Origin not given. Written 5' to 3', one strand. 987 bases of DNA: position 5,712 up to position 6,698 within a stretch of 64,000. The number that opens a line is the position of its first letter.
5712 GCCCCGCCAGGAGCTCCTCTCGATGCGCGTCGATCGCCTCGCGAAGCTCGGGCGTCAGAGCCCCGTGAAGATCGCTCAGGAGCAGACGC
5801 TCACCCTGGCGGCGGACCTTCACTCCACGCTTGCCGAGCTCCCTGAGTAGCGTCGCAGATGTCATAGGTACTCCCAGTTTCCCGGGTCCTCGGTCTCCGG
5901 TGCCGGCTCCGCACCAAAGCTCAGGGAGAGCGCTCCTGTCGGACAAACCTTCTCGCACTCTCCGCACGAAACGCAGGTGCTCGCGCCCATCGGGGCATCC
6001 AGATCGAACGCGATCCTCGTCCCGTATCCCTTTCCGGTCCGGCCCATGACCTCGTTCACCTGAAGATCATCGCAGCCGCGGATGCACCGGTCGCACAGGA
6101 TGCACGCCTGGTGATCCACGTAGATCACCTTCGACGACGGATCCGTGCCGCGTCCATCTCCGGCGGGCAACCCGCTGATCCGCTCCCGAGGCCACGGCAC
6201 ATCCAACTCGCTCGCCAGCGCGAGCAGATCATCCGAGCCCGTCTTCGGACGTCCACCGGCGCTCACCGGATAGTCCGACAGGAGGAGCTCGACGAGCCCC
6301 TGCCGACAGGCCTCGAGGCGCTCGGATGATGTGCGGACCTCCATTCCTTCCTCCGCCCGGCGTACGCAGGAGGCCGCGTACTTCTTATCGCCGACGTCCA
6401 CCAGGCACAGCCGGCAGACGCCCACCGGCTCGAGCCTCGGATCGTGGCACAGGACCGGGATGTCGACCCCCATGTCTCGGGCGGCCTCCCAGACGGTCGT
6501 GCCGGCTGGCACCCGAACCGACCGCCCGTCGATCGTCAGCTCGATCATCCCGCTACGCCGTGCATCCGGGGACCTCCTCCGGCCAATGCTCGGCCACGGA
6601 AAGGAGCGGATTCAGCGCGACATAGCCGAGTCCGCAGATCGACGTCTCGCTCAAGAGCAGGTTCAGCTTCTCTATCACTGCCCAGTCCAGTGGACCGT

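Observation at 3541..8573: NAD-linked formate dehydrogenase operon with a split alpha subunit, a NuoE-NuoF fusion and a leading HIT gene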

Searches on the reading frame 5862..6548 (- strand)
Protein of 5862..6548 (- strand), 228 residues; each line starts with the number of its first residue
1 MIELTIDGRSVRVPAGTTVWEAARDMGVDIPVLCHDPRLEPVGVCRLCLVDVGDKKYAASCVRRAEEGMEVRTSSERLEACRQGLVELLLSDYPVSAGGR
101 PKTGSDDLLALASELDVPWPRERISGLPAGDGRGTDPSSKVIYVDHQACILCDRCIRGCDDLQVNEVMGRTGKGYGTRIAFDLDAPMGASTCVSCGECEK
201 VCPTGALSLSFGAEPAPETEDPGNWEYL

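Call 8: search_protein_families(library=pfam, proteins=[window:5862-6548:-], max_evalue=0.01)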
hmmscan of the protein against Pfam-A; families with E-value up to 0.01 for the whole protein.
window:5862-6548:- (228 aa): 15 families
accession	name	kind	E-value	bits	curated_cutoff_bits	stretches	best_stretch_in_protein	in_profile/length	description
PF13510.11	Fer2_4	-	3.7e-21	75.4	22.8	1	1-75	3-81/82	2Fe-2S iron-sulfur cluster binding domain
PF00111.32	Fer2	-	7.3e-08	32.7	21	1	5-70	2-63/77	2Fe-2S iron-sulfur cluster binding domain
PF00037.32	Fer4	-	1.7e-07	31.2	21.1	1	190-207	6-23/24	4Fe-4S binding domain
PF12838.12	Fer4_7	-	1.2e-06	29.3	27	1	149-206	2-52/52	4Fe-4S dicluster domain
PF13187.11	Fer4_9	-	2.2e-06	28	27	1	148-206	1-51/52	4Fe-4S dicluster domain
PF12837.12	Fer4_6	-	2.2e-06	27.8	25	1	190-207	7-24/24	4Fe-4S binding domain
PF14697.11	Fer4_21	-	5.7e-06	26.8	35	1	144-207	3-57/59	4Fe-4S dicluster domain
PF13183.11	Fer4_8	-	7.6e-06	26.8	27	1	147-205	3-67/68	4Fe-4S dicluster domain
PF22117.2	Fer4_Nqo3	-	1.2e-05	25.8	27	1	141-207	3-66/67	NADH-quinone oxidoreductase subunit 3, ferredoxin-like domain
PF13534.11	Fer4_17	-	3.7e-05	24.6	22.2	1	148-205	1-59/61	4Fe-4S dicluster domain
PF13484.11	Fer4_16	-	4.9e-05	24.5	30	1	191-210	1-20/66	4Fe-4S double cluster binding domain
PF13237.11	Fer4_10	-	0.00041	20.7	25.5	1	142-203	2-53/53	4Fe-4S dicluster domain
PF12797.12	Fer4_2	-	0.0026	18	24.5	1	189-204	7-22/22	4Fe-4S binding domain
PF12800.12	Fer4_4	-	0.0051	17.5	24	1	190-205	2-17/17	4Fe-4S binding domain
PF17179.9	Fer4_22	-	0.0082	17.4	27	0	192-204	2-14/95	4Fe-4S dicluster domain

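Call 9: search_protein_families(library=ncbifam, proteins=[window:5862-6548:-], max_evalue=0.01)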
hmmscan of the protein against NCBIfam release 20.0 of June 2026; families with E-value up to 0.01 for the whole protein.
window:5862-6548:- (228 aa): 41 families (the best 25 are shown)
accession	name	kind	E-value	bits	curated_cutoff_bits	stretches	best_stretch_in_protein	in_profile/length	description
NF040763.1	FeFe_hydrog_A6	exception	2.7e-49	168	765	1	2-208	1-206/571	NADH-dependent [FeFe] hydrogenase, group A6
NF005745.0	PRK07569.1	equivalog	1.4e-44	152.3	333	1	3-208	5-208/238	bidirectional hydrogenase complex protein HoxU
TIGR01973.1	NuoG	equivalog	3.2e-30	105.5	470.05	2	4-94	1-92/606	NADH-quinone oxidoreductase subunit NuoG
NF006305.0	PRK08493.1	equivalog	5.1e-28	97.6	591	1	1-209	1-223/819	NADH-quinone oxidoreductase subunit G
NF005895.0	PRK07860.1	equivalog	3e-27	95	802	1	1-208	17-221/811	NADH-quinone oxidoreductase subunit G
NF040762.1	Hydr_FeFe_Clost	exception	8.9e-26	90.6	900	1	3-208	2-205/572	ferredoxin hydrogenase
NF009454.0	PRK12814.1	equivalog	6e-18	64.5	916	1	2-92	4-95/657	putative NADPH-dependent glutamate synthase small subunit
TIGR02512.1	FeFe_hydrog_A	subfamily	2.8e-13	49.5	405.95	1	142-208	2-68/375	[FeFe] hydrogenase, group A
TIGR01971.1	NuoI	subfamily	3.8e-07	29.7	113.05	1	146-211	41-102/121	NADH-quinone oxidoreductase, chain I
TIGR04041.1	activase_YjjW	hypoth_equivalog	1.2e-05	24.9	250.2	0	186-210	37-61/276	YjjW family glycine radical enzyme activase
NF042909.1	FMH_DH_FwdF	exception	1.3e-05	24.5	375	1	140-209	48-118/336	tungsten-dependent formylmethanofuran dehydrogenase subunit FwdF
NF038196.1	ferrodoxin_EFR1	subfamily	1.6e-05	25.1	75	1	190-209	184-203/242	EFR1 family ferrodoxin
TIGR03048.1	PS_I_psaC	equivalog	5.7e-05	23.3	130.65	1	146-209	7-64/80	photosystem I iron-sulfur center protein PsaC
NF004545.0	PRK05888.3-1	equivalog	6.7e-05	22.6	229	1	142-215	61-131/154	NADH-quinone oxidoreductase subunit NuoI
NF009053.0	PRK12387.1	subfamily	7.2e-05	22.6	204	1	145-211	36-94/180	formate hydrogenlyase complex iron-sulfur subunit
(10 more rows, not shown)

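Call 11: find_encoding_contigs(protein=window:5862-6548:-, flank=10000, max_places=6)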
Protein window:5862-6548:- (228 aa): 1 contig read that carries it; 1 place shown.
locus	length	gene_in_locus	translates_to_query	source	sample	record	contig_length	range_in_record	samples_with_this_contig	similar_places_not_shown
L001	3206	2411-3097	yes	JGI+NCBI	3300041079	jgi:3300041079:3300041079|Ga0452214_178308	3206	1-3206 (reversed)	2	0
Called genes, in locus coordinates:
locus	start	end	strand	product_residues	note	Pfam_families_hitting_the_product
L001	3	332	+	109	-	?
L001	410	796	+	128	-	PF11969:DcpS_C, PF01230:HIT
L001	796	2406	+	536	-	PF01257:2Fe-2S_thioredx, PF01512:Complex1_51K, PF10531:SLBB, PF22461:SLBB_2, PF10589:NADH_4Fe-4S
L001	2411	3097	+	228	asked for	PF00111:Fer2, PF13510:Fer2_4, PF14697:Fer4_21 (weak), PF22117:Fer4_Nqo3 (weak), PF12838:Fer4_7 (weak), PF13183:Fer4_8 (weak), PF13187:Fer4_9 (weak), PF13534:Fer4_17 (weak), +2 more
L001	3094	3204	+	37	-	?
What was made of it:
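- Checked: The more likely start is ATG 8549, giving 128 aa, as called on the public contig (call 11).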

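Call 61: find_homologous_proteins(query=window:5865-6548:-, max_evalue=1e-20)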
Query window:5865-6548:- (228 aa): 2314 proteins with E <= 1e-20 among 3650 candidates; the best 120 are listed.
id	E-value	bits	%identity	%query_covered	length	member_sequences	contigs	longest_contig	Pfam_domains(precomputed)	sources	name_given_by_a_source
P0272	4.1e-151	519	100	100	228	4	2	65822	PF14697.12,PF13510.12,PF00111.33,PF12837.13,PF00037.33,PF12838.13,PF13534.12,PF22117.3,PF13183.12,PF13187.12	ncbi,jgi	jgi:predicted molibdopterin-dependent oxidoreductase YjgC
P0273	3.7e-122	425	83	100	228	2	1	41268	PF14697.12,PF13510.12,PF00111.33,PF12837.13,PF00037.33,PF13484.12,PF12838.13,PF13534.12,PF22117.3,PF13183.12,PF13187.12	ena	-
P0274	3.8e-121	421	81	100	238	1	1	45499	PF14697.12,PF13510.12,PF00111.33,PF12837.13,PF00037.33,PF13484.12,PF12838.13,PF22117.3,PF13187.12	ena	-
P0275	2.0e-108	380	75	98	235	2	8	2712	PF14697.12,PF13510.12,PF00111.33,PF12837.13,PF00037.33,PF12838.13,PF22117.3,PF13187.12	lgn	-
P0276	1.6e-106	373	72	100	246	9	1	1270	PF14697.12,PF13510.12,PF00111.33,PF12837.13,PF00037.33,PF12838.13,PF22117.3,PF13187.12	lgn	-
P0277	5.9e-106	372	72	100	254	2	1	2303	PF14697.12,PF13510.12,PF12837.13,PF00037.33,PF12838.13,PF13534.12,PF22117.3,PF13183.12,PF13187.12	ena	-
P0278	9.0e-106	371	72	100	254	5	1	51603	PF14697.12,PF13510.12,PF00111.33,PF12837.13,PF00037.33,PF12838.13,PF22117.3,PF13183.12,PF13187.12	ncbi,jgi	jgi:predicted molibdopterin-dependent oxidoreductase YjgC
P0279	4.2e-103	362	72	100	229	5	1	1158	PF14697.12,PF13510.12,PF12837.13,PF00037.33,PF12838.13,PF13534.12,PF22117.3,PF13183.12,PF13187.12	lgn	-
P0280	2.2e-102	360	70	100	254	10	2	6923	PF14697.12,PF13510.12,PF00111.33,PF12837.13,PF00037.33,PF12838.13,PF22117.3,PF13237.12,PF13187.12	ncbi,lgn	-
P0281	9.8e-102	358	69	100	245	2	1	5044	PF14697.12,PF13510.12,PF12837.13,PF00037.33,PF12838.13,PF22117.3,PF13187.12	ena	-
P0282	3.6e-100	353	71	100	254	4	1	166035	PF14697.12,PF13510.12,PF00111.33,PF12837.13,PF00037.33,PF12838.13,PF13187.12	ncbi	-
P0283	9.3e-100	351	69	100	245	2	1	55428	PF14697.12,PF13510.12,PF00111.33,PF12837.13,PF00037.33,PF12838.13,PF22117.3,PF13237.12,PF13187.12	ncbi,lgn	-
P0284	3.8e-99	349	72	95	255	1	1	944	PF14697.12,PF13510.12,PF00111.33,PF12837.13,PF00037.33,PF12838.13,PF13534.12,PF22117.3,PF13187.12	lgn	-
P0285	7.5e-99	348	69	100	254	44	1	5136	PF14697.12,PF13510.12,PF12837.13,PF00037.33,PF12838.13,PF22117.3,PF13187.12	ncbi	ncbi:MAG: 2Fe-2S iron-sulfur cluster-binding protein [Gemmatimonadota bacterium]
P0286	4.3e-98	346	67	100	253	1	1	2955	PF14697.12,PF13510.12,PF00111.33,PF12837.13,PF00037.33,PF12838.13,PF13534.12,PF22117.3,PF13237.12,PF13183.12,PF13187.12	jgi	jgi:predicted molibdopterin-dependent oxidoreductase YjgC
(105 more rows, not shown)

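Call 68: search_solved_structures(query=window:5865-6548:-, max_evalue=1e-15, show_alignments=1)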
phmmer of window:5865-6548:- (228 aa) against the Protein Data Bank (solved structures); distinct sequences matched with E-value up to 1e-15: 48.
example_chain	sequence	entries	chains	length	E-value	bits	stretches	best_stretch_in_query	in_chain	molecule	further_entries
7vw6_A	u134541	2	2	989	4.2e-41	144.5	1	4-208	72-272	Formate dehydrogenase | Tungsten-containing formate dehydrogenase alpha subunit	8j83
7e5z_A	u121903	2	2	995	4.2e-41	144.5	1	4-208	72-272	Formate dehydrogenase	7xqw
8a6t_A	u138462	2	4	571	4.9e-35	124.6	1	1-212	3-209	Electron bifurcating hydrogenase subunit HydA1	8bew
6tg9_A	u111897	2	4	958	4e-31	111.8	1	2-207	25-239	Formate dehydrogenase subunit alpha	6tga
7q4v_A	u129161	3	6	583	1.9e-30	109.5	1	4-208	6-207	Iron hydrogenase HydA1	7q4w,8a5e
9wxb_B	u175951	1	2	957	2.2e-30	109.4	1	2-207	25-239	Formate dehydrogenase alpha subunit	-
8oh5_C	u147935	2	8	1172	7.7e-29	104.3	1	2-93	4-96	Formate dehydrogenase-O, major subunit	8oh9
7t2r_A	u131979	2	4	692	1.4e-28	103.5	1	2-209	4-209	NiFe hydrogenase subunit A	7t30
7p5h_A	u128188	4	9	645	8.6e-26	94.3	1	4-210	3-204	Fe-hydrogenase, subunit alpha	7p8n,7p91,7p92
9mqx_A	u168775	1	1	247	2.6e-25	92.8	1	2-97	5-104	NADH:ubiquinone oxidoreductase chain G-like protein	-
9bov_A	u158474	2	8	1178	1.3e-24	90.5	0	2-93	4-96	Molybdopterin oxidoreductase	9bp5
7q5y_A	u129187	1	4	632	2.7e-24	89.4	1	3-207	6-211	NADH dehydrogenase I chain G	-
7zd6_3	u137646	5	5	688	1.1e-23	87.5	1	1-209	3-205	NADH-ubiquinone oxidoreductase 75 kDa subunit, mitochondrial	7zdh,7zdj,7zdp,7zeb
9w2u_G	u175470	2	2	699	1.1e-23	87.5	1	1-209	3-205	NADH-ubiquinone oxidoreductase 75 kDa subunit, mitochondrial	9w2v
5lnk_3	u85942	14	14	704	1.1e-23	87.5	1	1-209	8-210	Mitochondrial complex I, 75 kDa subunit | NADH:ubiquinone oxidoreductase core subunit S1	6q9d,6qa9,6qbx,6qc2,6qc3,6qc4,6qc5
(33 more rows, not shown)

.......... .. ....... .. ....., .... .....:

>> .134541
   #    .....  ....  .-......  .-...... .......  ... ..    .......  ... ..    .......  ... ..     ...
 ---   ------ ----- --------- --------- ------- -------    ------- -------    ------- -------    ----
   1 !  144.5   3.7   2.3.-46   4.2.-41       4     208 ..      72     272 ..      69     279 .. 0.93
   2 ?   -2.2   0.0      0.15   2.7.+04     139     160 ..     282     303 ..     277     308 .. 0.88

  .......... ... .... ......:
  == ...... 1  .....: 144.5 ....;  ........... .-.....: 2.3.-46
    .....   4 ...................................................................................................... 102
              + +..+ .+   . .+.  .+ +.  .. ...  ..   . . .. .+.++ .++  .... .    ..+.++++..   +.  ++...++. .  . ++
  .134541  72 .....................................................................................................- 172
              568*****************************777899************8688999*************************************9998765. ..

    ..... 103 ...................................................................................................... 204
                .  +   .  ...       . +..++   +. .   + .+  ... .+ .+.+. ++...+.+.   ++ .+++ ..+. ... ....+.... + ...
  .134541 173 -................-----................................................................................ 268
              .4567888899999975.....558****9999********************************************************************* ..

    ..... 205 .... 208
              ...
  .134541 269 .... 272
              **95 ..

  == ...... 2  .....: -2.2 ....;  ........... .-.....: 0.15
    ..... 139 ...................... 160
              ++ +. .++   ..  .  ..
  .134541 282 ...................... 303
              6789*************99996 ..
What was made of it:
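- On HoxU (bidirectional hydrogenase diaphorase Fe-S subunit, NF005745): The best structural-sequence match is FDH1 alpha residues 72-272 (call 68).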

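Call 84: predict_structure(alignment_id=A4)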
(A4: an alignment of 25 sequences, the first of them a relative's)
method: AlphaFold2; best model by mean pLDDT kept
length: 228 residues; sequences in the alignment: 25
mean_pLDDT: 57.2   pTM: 0.49
mean pLDDT of the five models: 57.2, 54.0, 51.6, 49.3, 48.8
residues with pLDDT >= 90: 28; 70-90: 64; 50-70: 19; < 50: 117
segments of 3 or more residues with pLDDT < 50: 35-44, 123-228
pLDDT, mean of each block of 10 residues (from residue 1): 94 93 87 49 58 80 89 89 82 68 66 85 43 33 32 40 32 28 33 34 28 37 29
secondary structure, 60 per line:
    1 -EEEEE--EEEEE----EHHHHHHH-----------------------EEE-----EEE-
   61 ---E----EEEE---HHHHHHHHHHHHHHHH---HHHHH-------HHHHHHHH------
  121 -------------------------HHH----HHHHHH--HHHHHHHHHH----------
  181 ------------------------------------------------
elements in order: E2-6 E9-13 H19-25 E49-51 E57-59 E69-72 H76-91 H95-99 H107-114 H153-158 H161-170
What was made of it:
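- On SLiM / beta-hairpin docking pair: Disorder is inferred from composition and variability only; the AF2 model was uninformative (call 84).
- Tried and rejected: It therefore says nothing about tail disorder (call 84).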
